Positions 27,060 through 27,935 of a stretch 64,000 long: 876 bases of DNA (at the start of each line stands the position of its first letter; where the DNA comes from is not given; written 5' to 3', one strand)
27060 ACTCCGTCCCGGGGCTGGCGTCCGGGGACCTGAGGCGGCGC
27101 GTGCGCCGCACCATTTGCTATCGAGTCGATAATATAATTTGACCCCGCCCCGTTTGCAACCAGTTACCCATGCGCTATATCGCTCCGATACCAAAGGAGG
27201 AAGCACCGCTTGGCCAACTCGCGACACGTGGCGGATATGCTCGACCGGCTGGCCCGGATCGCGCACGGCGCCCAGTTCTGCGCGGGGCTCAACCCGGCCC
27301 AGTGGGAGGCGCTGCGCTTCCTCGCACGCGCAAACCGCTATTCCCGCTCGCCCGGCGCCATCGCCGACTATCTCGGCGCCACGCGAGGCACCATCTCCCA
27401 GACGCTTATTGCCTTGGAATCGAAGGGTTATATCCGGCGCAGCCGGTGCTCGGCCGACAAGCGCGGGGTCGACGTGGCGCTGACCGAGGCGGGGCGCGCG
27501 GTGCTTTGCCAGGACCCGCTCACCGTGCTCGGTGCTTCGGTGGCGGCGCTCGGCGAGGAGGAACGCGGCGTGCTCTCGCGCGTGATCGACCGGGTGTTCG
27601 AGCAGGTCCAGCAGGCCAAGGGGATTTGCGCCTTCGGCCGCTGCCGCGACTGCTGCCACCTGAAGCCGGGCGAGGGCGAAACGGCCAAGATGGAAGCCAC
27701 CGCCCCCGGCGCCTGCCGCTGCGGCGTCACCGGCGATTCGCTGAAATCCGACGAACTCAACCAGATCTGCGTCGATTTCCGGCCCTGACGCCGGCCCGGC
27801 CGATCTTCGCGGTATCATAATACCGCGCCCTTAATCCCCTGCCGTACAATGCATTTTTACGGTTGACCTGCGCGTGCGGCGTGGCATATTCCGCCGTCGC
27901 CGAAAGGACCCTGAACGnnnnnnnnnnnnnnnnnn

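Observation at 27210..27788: MarR-family regulator with a 7-cysteine C-terminal tail, divergent from rpoH and upstream of rplM-rpsI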

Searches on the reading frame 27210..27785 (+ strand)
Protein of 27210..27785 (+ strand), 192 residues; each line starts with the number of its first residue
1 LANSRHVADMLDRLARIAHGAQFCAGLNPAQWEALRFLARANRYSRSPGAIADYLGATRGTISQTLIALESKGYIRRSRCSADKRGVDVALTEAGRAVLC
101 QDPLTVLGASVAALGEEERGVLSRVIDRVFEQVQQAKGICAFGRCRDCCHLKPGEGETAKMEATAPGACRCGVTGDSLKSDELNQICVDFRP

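Call 3: search_protein_families(library=pfam, proteins=[window:27210-27785:+], max_evalue=1)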
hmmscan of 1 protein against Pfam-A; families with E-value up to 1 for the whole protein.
window:27210-27785:+ (192 aa): 19 families
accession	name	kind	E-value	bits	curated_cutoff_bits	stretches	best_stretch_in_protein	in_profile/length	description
PF12802.13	MarR_2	-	1.9e-13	50.8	27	1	26-85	2-60/61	MarR family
PF01047.28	MarR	-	9.5e-10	38.7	24.6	1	27-87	1-59/59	MarR family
PF13463.12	HTH_27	-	4.9e-07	30.4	22.2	1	27-95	1-68/68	Winged helix DNA-binding domain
PF13545.12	HTH_Crp_2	-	2.5e-05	24.6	27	1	50-79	27-57/70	Crp-like helix-turn-helix domain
PF13601.12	HTH_34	-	9.4e-05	22.9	27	1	48-97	17-67/80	Winged helix DNA-binding domain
PF22381.2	Staph_reg_Sar_Rot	-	0.00016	22.1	27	1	58-97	41-80/85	Transcriptional regulator SarA/Rot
PF25213.1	HVO_A0261_N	-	0.00026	21.3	35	1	36-99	15-71/86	HVO_A0261 N-terminal domain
PF00325.26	Crp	-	0.00032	20.8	21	1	49-75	6-32/32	Bacterial regulatory proteins, crp family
PF09339.16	HTH_IclR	-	0.001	19.2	22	1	35-77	9-50/52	IclR helix-turn-helix domain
PF01726.22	LexA_DNA_bind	-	0.017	15.4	23.7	1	27-78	4-59/65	LexA DNA binding domain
PF01022.26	HTH_5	-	0.029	14.7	22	1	29-76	2-46/47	Bacterial regulatory protein, arsR family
PF08222.17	HTH_CodY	-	0.029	14.4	27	1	50-76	9-35/61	CodY helix-turn-helix domain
PF01638.23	HxlR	-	0.066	13.5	20.8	1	56-98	30-72/91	HxlR-like helix-turn-helix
PF08279.18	HTH_11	-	0.072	13.4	25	1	37-74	8-44/55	HTH domain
PF01978.25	TrmB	-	0.095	13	25.6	1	42-79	19-56/68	Sugar-specific transcriptional regulator TrmB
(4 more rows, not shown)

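Call 4: search_protein_families(library=ncbifam, proteins=[window:27210-27785:+], max_evalue=1)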
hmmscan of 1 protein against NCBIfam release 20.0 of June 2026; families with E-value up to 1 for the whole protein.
window:27210-27785:+ (192 aa): 22 families
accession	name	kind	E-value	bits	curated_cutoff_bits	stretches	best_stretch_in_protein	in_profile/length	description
NF050133.1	TransRegFabT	equivalog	7.7e-09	35.9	200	1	46-99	44-97/138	fatty acid biosynthesis transcriptional regulator FabT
NF008122.0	PRK10870.1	equivalog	4.3e-06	26.6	157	1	26-135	52-164/176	transcriptional repressor MprA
NF008565.1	PRK11512.1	equivalog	4.4e-05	23.5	240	1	48-104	57-112/144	multiple antibiotic resistance transcriptional regulator MarR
NF053777.1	Saro0803TransReg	equivalog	4.4e-05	23.2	200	1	51-101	57-107/140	Saro_0803 family transcriptional regulator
NF052638.1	TransRegOhrRVib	equivalog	6.4e-05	22.7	200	1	57-98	63-104/141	transcriptional regulator OhrR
NF045593.1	bilirub_TF_BilQ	equivalog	7e-05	22.5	125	1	47-99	46-98/135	bilirubin utilization transcriptional regulator BilQ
TIGR02337.1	HpaR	equivalog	7.5e-05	22.6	121.2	1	26-99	25-96/130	homoprotocatechuate degradation operon regulator HpaR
NF002926.0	PRK03573.1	equivalog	0.00015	21.7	120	1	47-101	48-102/144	transcriptional regulator SlyA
NF053606.1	Sta1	subfamily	0.00028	21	80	1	14-86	5-75/100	Sta1 family transcriptional regulator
NF047395.1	TransRegLtdR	equivalog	0.00063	19.5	250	1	61-98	81-118/166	transcriptional regulator LdtR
TIGR01623.1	put_zinc_LRP1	paralog_domain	0.0022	17.9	42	1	135-151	8-24/43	putative zinc finger domain, LRP1 type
NF052438.1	TransRegRv0880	equivalog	0.0046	16.8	220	1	13-132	18-138/143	Rv0880 family HTH-type transcriptional regulator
NF040939.2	trans_reg_lrs14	equivalog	0.0048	16.9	90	1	16-86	8-77/103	Lrs14 family HTH-type transcriptional regulator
NF010349.0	PRK13777.1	equivalog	0.0049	16.2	153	1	68-101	83-116/190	HTH-type transcriptional regulator Hpr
TIGR04472.1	reg_rSAM_mob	hypoth_equivalog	0.0063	16.6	240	1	61-97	61-97/141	radical SAM mobile pair system MarR family transcriptional regulator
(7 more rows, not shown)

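Call 5: find_homologous_proteins(query=window:27210-27785:+, max_evalue=0.001)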
Query window:27210-27785:+ (192 aa): 1420 proteins with E <= 0.001 among 2636 candidates; the best 120 are listed.
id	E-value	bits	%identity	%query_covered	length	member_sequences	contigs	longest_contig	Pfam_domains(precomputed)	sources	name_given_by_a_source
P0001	1.6e-122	425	100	100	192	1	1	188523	PF01047.29,PF13463.13,PF12802.14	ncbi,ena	-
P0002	3.3e-96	339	80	100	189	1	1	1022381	PF01047.29,PF13463.13,PF12802.14,PF13545.13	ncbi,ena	-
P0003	6.0e-96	338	79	100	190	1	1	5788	PF01047.29,PF13463.13,PF12802.14,PF13545.13,PF00325.27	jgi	jgi:DNA-binding MarR family transcriptional regulator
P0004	3.8e-95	335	79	100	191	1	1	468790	PF01047.29,PF13463.13,PF12802.14,PF13545.13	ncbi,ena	-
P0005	3.6e-90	319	74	100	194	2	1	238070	PF01047.29,PF13463.13,PF09339.17,PF12802.14,PF13545.13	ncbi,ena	-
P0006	2.7e-75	271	66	96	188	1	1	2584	PF01047.29,PF13463.13,PF12802.14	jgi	-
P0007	3.0e-71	257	66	96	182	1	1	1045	PF01047.29,PF12802.14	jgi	jgi:DNA-binding MarR family transcriptional regulator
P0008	4.4e-70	254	64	99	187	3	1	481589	PF01047.29,PF13463.13,PF13601.13,PF12802.14,PF22381.3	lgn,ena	-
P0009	1.5e-68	249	59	99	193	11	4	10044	PF01047.29,PF13463.13,PF12802.14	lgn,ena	-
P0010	1.4e-67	245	63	99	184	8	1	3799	PF01047.29,PF13463.13,PF12802.14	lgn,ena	-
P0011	3.1e-66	241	60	99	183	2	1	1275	PF01047.29,PF13463.13,PF13601.13,PF12802.14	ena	-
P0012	5.4e-66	240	59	99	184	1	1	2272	PF01047.29,PF13463.13,PF12802.14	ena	-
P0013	8.0e-66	240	61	99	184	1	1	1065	PF01047.29,PF13463.13,PF13601.13,PF12802.14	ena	-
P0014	2.0e-65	238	61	96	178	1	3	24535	PF01047.29,PF13463.13,PF12802.14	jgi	jgi:DNA-binding MarR family transcriptional regulator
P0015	7.1e-65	237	59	99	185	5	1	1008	PF01047.29,PF13463.13,PF13601.13,PF12802.14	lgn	-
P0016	2.2e-63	232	61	96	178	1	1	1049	PF01047.29,PF13463.13,PF13601.13,PF12802.14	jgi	jgi:DNA-binding MarR family transcriptional regulator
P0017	2.3e-63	232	61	96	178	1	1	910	PF01047.29,PF13463.13,PF13601.13,PF12802.14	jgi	jgi:DNA-binding MarR family transcriptional regulator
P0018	4.4e-63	231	59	96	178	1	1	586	PF01047.29,PF13463.13,PF12802.14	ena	-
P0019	1.0e-62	230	59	99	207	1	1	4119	PF01047.29,PF13463.13,PF12802.14,PF22381.3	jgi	jgi:DNA-binding MarR family transcriptional regulator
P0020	1.1e-62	229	59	96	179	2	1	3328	PF01047.29,PF13463.13,PF13601.13,PF12802.14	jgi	jgi:DNA-binding MarR family transcriptional regulator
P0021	2.0e-62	229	59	99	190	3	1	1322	PF01047.29,PF13463.13,PF13601.13,PF12802.14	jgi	-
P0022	4.1e-61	224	57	99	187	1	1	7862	PF01047.29,PF13463.13,PF12802.14,PF22381.3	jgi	jgi:DNA-binding MarR family transcriptional regulator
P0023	1.2e-60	223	57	96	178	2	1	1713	PF01047.29,PF13463.13,PF12802.14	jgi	jgi:DNA-binding MarR family transcriptional regulator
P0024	1.5e-60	223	57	96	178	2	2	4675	PF01047.29,PF13463.13,PF12802.14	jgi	jgi:DNA-binding MarR family transcriptional regulator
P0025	2.4e-59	219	57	96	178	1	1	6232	PF01047.29,PF13463.13,PF12802.14,PF22381.3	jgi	jgi:DNA-binding MarR family transcriptional regulator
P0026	1.0e-55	207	53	99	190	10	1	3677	PF01047.29,PF12802.14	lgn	-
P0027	1.4e-54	203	53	99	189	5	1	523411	PF01047.29,PF13463.13,PF12802.14,PF22381.3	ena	-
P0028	2.5e-54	202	52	99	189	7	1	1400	PF01047.29,PF13463.13,PF12802.14,PF13545.13,PF22381.3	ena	-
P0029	6.7e-54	201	49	100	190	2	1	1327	PF01047.29,PF13463.13,PF12802.14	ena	-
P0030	1.7e-53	199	51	99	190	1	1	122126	PF01047.29,PF13463.13,PF09339.17,PF12802.14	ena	-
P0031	2.0e-53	199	52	99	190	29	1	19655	PF01047.29,PF13463.13,PF12802.14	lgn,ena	-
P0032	3.5e-53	198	52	99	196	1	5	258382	PF01047.29,PF13463.13,PF12802.14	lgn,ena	-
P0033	4.0e-53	198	50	99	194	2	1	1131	PF01047.29,PF13463.13,PF12802.14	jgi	-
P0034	5.5e-53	198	51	99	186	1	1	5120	PF01047.29,PF13463.13,PF12802.14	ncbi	-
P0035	6.7e-53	198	51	99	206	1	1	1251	PF01047.29,PF13463.13,PF12802.14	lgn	-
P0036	1.8e-52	196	50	99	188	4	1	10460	PF01047.29,PF13463.13,PF12802.14,PF22381.3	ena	-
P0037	2.2e-52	196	51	99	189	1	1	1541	PF01047.29,PF13463.13,PF12802.14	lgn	-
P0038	4.0e-52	195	51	99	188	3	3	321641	PF01047.29,PF13463.13,PF12802.14,PF13545.13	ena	-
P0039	5.1e-52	195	51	99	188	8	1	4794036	PF01047.29,PF13463.13,PF12802.14,PF13545.13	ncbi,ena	-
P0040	6.3e-52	194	51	99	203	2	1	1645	PF01047.29,PF13463.13,PF12802.14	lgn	-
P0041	7.4e-52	194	49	99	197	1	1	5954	PF01047.29,PF13463.13,PF13601.13,PF12802.14,PF22381.3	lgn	-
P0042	7.7e-52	194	49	99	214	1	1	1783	PF01047.29,PF13463.13,PF09339.17,PF12802.14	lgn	-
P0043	1.2e-51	193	49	99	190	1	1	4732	PF01047.29,PF13463.13,PF12802.14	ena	-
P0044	1.2e-51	193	54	91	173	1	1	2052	PF01047.29,PF13463.13,PF09339.17,PF12802.14,PF13545.13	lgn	-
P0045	2.1e-51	193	50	99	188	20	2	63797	PF01047.29,PF13463.13,PF12802.14,PF13545.13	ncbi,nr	ncbi:MAG: MarR family transcriptional regulator [Defluviicoccus sp.]|nr:MarR family transcriptional 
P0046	2.4e-51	192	51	100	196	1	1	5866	PF01047.29,PF13463.13,PF09339.17,PF12802.14,PF22381.3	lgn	-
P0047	2.7e-51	192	49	99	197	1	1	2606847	PF01047.29,PF13463.13,PF12802.14,PF13545.13,PF22381.3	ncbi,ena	-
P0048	3.0e-51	192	49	99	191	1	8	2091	PF01047.29,PF13463.13,PF13601.13,PF12802.14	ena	-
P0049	3.1e-51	192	50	100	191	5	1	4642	PF01047.29,PF13463.13,PF12802.14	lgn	-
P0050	4.0e-51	192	52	95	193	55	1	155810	PF01047.29,PF13463.13,PF12802.14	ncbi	ncbi:MAG: MarR family winged helix-turn-helix transcriptional regulator [Alphaproteobacteria bacteri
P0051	5.7e-51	191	48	100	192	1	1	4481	PF01047.29,PF13463.13,PF12802.14,PF22381.3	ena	-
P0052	6.6e-51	191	51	99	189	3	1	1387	PF01047.29,PF13463.13,PF12802.14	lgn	-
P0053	9.8e-51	190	51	99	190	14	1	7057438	PF01047.29,PF13463.13,PF12802.14,PF13545.13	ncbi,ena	-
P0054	1.5e-50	190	50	99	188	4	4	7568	PF01047.29,PF13463.13,PF13601.13,PF12802.14,PF22381.3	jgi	jgi:DNA-binding MarR family transcriptional regulator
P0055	1.6e-50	190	52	95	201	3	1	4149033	PF01047.29,PF13463.13,PF12802.14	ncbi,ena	-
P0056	1.6e-50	190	49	99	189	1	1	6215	PF01047.29,PF13463.13,PF12802.14,PF13545.13,PF22381.3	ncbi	ncbi:MAG: MarR family transcriptional regulator [Rhodospirillaceae bacterium]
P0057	1.7e-50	190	49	99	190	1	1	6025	PF01047.29,PF13463.13,PF12802.14,PF13545.13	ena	-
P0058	2.2e-50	189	49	100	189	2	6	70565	PF01047.29,PF13463.13,PF12802.14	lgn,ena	-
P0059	2.4e-50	189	51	99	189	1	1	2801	PF01047.29,PF13463.13,PF12802.14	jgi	jgi:DNA-binding MarR family transcriptional regulator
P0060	2.5e-50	189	50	97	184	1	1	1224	PF01047.29,PF13463.13,PF12802.14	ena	-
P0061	2.6e-50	189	49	99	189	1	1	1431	PF01047.29,PF13463.13,PF12802.14,PF13545.13,PF22381.3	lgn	-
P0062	3.7e-50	189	50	99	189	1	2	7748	PF01047.29,PF13463.13,PF12802.14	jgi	-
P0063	3.8e-50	189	48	99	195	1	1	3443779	PF01047.29,PF13463.13,PF12802.14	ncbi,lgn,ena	-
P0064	4.0e-50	188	52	99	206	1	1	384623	PF01047.29,PF13463.13,PF13601.13,PF12802.14,PF22381.3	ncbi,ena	-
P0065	4.2e-50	188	50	100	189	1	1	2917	PF01047.29,PF13463.13,PF12802.14,PF13545.13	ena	-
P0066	4.6e-50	188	48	99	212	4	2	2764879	PF01047.29,PF12802.14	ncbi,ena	-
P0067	5.4e-50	188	49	100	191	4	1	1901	PF01047.29,PF13463.13,PF12802.14,PF22381.3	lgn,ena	-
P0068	7.3e-50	188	49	96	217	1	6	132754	PF01047.29,PF13463.13,PF12802.14,PF13545.13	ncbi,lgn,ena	-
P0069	7.9e-50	188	48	99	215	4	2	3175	PF01047.29,PF12802.14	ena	-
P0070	8.2e-50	187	47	99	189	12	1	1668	PF01047.29,PF13463.13,PF12802.14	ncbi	-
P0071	8.9e-50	187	49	99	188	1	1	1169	PF01047.29,PF13463.13,PF13601.13,PF12802.14,PF22381.3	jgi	jgi:DNA-binding MarR family transcriptional regulator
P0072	9.1e-50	187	51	99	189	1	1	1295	PF01047.29,PF13463.13,PF12802.14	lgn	-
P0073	1.0e-49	187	48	99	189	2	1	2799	PF01047.29,PF12802.14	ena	-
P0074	1.1e-49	187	49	99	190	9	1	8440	PF01047.29,PF13463.13,PF12802.14,PF13545.13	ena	-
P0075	1.6e-49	187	47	99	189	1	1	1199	PF01047.29,PF13463.13,PF12802.14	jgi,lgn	jgi:DNA-binding MarR family transcriptional regulator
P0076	1.6e-49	187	49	100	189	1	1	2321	PF01047.29,PF13463.13,PF12802.14,PF13545.13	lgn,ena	-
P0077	1.7e-49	186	46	99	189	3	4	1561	PF01047.29,PF13463.13,PF12802.14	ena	-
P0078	1.8e-49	186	50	100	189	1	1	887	PF01047.29,PF13463.13,PF12802.14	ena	-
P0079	2.1e-49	186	49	99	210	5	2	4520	PF01047.29,PF13463.13,PF12802.14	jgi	-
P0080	2.1e-49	186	49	97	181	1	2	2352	PF01047.29,PF13463.13,PF12802.14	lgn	-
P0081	2.4e-49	186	50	100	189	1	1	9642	PF01047.29,PF13463.13,PF12802.14,PF13545.13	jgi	-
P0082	2.5e-49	186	48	99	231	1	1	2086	PF01047.29,PF13463.13,PF12802.14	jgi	-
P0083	3.2e-49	186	50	99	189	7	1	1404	PF01047.29,PF13463.13,PF13601.13,PF12802.14,PF22381.3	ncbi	-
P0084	3.9e-49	185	49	99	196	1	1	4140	PF01047.29,PF13463.13,PF09339.17,PF12802.14,PF22381.3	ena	-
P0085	4.0e-49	185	47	99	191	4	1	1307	PF01047.29,PF13463.13,PF09339.17,PF12802.14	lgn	-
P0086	4.1e-49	185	47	100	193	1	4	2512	PF01047.29,PF13463.13,PF12802.14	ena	-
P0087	4.1e-49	185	48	99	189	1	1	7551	PF01047.29,PF13463.13,PF12802.14,PF13545.13,PF22381.3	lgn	-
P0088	4.2e-49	185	48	100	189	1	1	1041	PF01047.29,PF13463.13,PF09339.17,PF12802.14,PF22381.3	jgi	jgi:DNA-binding MarR family transcriptional regulator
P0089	4.2e-49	185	48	99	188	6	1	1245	PF01047.29,PF13463.13,PF13601.13,PF12802.14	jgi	jgi:DNA-binding MarR family transcriptional regulator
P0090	5.4e-49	185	46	99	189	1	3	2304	PF01047.29,PF13463.13,PF12802.14,PF22381.3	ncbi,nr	ncbi:MAG TPA: MarR family transcriptional regulator [Sneathiellales bacterium]|nr:MarR family transc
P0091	5.8e-49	185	48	99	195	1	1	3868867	PF01047.29,PF13463.13,PF12802.14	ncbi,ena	-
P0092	5.9e-49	185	49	98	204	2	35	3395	PF01047.29,PF12802.14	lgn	-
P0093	6.3e-49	185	49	99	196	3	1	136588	PF01047.29,PF13463.13,PF13601.13,PF12802.14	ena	-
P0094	6.4e-49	185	50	99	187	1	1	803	PF01047.29,PF13463.13,PF12802.14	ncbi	-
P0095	6.8e-49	184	50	99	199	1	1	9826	PF01047.29,PF13463.13,PF13601.13,PF12802.14,PF13545.13,PF22381.3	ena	-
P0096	6.9e-49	184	51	100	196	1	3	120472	PF01047.29,PF13463.13,PF12802.14,PF13545.13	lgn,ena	-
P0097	7.1e-49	184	49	100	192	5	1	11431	PF01047.29,PF13463.13,PF12802.14,PF22381.3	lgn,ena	-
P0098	7.9e-49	184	48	99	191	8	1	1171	PF01047.29,PF13463.13,PF12802.14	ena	-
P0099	9.5e-49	184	48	99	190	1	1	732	PF01047.29,PF13463.13,PF12802.14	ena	-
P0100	9.8e-49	184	47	99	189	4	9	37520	PF01047.29,PF13463.13,PF12802.14,PF22381.3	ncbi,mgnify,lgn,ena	mgnify:CR=1 FL=1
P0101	1.4e-48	183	47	100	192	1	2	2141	PF01047.29,PF13463.13,PF12802.14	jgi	jgi:DNA-binding MarR family transcriptional regulator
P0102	1.5e-48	183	48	100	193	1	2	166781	PF01047.29,PF13463.13,PF12802.14,PF22381.3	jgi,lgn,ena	jgi:DNA-binding MarR family transcriptional regulator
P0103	1.5e-48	183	49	100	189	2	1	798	PF01047.29,PF13463.13,PF13601.13,PF12802.14,PF22381.3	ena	-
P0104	1.5e-48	183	48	99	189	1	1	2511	PF01047.29,PF13463.13,PF12802.14,PF22381.3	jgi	jgi:DNA-binding MarR family transcriptional regulator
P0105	1.6e-48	183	48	100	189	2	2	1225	PF01047.29,PF13463.13,PF12802.14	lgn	-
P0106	1.6e-48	183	49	93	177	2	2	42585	PF01047.29,PF13463.13,PF12802.14,PF22381.3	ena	-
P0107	2.0e-48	183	49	99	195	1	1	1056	PF01047.29,PF13463.13,PF12802.14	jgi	jgi:DNA-binding MarR family transcriptional regulator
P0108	2.0e-48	183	47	99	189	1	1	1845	PF01047.29,PF13463.13,PF12802.14,PF22381.3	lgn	-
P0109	2.2e-48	183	50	98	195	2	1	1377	PF01047.29,PF13463.13,PF12802.14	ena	-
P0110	2.3e-48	183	47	97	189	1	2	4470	PF01047.29,PF12802.14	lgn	-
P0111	3.0e-48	182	52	96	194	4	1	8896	PF01047.29,PF13463.13,PF13601.13,PF12802.14,PF22381.3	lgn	-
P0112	3.3e-48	182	48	100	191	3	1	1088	PF01047.29,PF13463.13,PF12802.14,PF22381.3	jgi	jgi:DNA-binding MarR family transcriptional regulator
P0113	3.4e-48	182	46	99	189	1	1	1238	PF01047.29,PF13463.13,PF12802.14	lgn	-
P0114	3.8e-48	182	50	100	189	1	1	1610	PF01047.29,PF13463.13,PF12802.14,PF13545.13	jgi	jgi:DNA-binding MarR family transcriptional regulator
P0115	4.5e-48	182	53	91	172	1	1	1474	PF01047.29,PF13463.13,PF12802.14,PF13545.13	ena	-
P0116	4.6e-48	182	53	91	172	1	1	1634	PF01047.29,PF13463.13,PF12802.14,PF13545.13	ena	-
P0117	4.7e-48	182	48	100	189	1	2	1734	PF01047.29,PF13463.13,PF12802.14,PF13545.13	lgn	-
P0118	4.8e-48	182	49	98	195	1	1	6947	PF01047.29,PF13463.13,PF12802.14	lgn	-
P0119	4.9e-48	182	47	99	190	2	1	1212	PF01047.29,PF13463.13,PF12802.14,PF22381.3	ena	-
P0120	5.9e-48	181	47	99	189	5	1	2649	PF01047.29,PF13463.13,PF12802.14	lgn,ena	-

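Call 7: find_related_loci(query=A1, collection=genome_contigs, flank=5000)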
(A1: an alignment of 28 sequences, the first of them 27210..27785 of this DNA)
Query A1 (192 aa) in genome_contigs; peptide patterns used: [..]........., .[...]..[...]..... (x = any residue, [..] = any of these).
539 stretches matched a pattern; 514 encode a relative of the query (tblastn E <= 1e-3); the best 80 are kept; 80 distinct loci.
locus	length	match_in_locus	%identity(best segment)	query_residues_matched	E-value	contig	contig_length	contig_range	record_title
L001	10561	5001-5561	79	1-190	5e-97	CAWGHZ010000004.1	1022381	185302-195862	MAG: uncultured Alphaproteobacteria bacterium isolate MFD02416.bin.3.171 genome assembly, contig: contig_31225, whole ge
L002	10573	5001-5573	79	1-192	4e-96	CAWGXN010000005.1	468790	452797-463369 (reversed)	MAG: uncultured Alphaproteobacteria bacterium isolate MFD01721.bin.2.6 genome assembly, contig: contig_3786, whole genom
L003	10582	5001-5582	73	1-192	5e-91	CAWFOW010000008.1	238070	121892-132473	MAG: uncultured Alphaproteobacteria bacterium isolate MFD05684.bin.1.40 genome assembly, contig: contig_49694, whole gen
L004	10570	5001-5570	58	3-191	3e-68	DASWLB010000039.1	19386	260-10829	MAG TPA_asm: Alphaproteobacteria bacterium isolate SMAG_U2937 k141_386037, whole genome shotgun sequence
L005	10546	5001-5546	53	1-190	2e-61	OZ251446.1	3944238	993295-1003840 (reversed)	MAG: Alphaproteobacteria bacterium isolate 4a82845b-346e-4bd1-b170-acd391575f3a genome assembly, chromosome: 1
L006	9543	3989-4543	53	1-190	1e-60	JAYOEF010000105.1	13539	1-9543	MAG: Alphaproteobacteria bacterium isolate 139552_S154_rosella_bins.tsv.062 NODE_5000_length_13539_cov_8.683032, whole g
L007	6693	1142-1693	52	1-190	3e-59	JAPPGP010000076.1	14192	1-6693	MAG: Defluviicoccus sp. isolate RHO1_bin_59 NODE_6114_length_14192_cov_35.100021, whole genome shotgun sequence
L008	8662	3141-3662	52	10-192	1e-58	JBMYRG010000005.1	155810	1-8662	MAG: Alphaproteobacteria bacterium isolate ME_XS_2303_bin_60 ME_XS_2303_bin_60_4, whole genome shotgun sequence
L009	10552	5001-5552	51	1-190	9e-59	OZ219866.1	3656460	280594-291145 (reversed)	MAG: Alphaproteobacteria bacterium isolate 558767b7-c9c4-4971-8057-2abcdc083aa7 genome assembly, chromosome: 2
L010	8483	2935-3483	51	1-191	3e-58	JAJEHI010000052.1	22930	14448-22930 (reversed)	MAG: Defluviicoccus sp. isolate p16x60bins.37 k141_177130, whole genome shotgun sequence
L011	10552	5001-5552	52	1-190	2e-58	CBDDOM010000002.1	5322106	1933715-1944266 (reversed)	MAG: Alphaproteobacteria bacterium isolate 78d396fd-9330-4943-9dc2-f94f35060de0 genome assembly, contig: contig_2, whole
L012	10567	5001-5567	50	1-191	7e-58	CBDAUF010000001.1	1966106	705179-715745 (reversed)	MAG: Alphaproteobacteria bacterium isolate da7f95fe-6377-4274-8bb6-9737539f4857 genome assembly, contig: contig_1, whole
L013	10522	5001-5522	52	10-192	1e-57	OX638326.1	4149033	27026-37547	MAG: uncultured Alphaproteobacteria bacterium isolate 36580269-0a0b-41f5-a0f3-8f7859907d82 genome assembly, chromosome:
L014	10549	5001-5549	51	1-191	1e-57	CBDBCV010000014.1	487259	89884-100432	MAG: Alphaproteobacteria bacterium isolate 0a395d48-fa07-49d0-ad8e-9481763700a5 genome assembly, contig: contig_14, whol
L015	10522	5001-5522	50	10-192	2e-57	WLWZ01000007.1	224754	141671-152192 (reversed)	MAG: Alphaproteobacteria bacterium isolate MH-Pat-SR_metabat2_25 NODE_47_length_224754_cov_5.943137, whole genome shotgu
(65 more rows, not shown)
